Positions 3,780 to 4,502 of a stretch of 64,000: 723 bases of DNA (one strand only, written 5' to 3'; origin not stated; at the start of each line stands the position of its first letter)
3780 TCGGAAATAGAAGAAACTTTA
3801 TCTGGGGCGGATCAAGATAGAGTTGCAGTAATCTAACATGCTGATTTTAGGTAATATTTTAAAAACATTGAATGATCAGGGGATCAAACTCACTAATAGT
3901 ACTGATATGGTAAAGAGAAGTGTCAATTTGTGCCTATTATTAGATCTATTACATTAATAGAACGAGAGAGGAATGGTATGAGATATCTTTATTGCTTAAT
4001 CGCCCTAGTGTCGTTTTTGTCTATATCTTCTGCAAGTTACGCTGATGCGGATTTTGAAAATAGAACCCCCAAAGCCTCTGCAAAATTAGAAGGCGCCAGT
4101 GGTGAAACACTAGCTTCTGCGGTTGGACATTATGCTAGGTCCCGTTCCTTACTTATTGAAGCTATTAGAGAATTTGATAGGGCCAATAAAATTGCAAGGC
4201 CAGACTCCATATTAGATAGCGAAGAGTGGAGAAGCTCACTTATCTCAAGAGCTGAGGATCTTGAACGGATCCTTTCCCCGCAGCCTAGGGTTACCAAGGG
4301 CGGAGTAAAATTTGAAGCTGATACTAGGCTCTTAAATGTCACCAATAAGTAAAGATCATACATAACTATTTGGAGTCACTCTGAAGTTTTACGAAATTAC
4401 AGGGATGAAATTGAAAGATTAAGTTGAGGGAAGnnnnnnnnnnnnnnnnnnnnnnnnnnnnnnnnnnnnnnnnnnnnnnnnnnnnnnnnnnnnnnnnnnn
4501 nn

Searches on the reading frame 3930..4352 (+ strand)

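Call 6: search_protein_families(library=pfam, proteins=[window:3930-4352:+], max_evalue=0.01)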
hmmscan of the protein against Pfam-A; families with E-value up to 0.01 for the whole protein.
window:3930-4352:+ (140 aa): 0 families

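Call 8: search_protein_families(library=ncbifam, proteins=[window:3930-4352:+], max_evalue=1)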
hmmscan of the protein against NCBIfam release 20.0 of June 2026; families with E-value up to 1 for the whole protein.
window:3930-4352:+ (140 aa): 0 families

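Call 64: search_protein_families(library=pfam, proteins=[window:3930-4352:+], max_evalue=1)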
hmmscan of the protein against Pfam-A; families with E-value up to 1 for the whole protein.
window:3930-4352:+ (140 aa): 1 family
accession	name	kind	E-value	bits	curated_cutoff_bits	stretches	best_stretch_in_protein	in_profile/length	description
PF24859.1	FdhE_central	-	0.21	12.1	27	1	6-22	12-28/39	FdhE, central domain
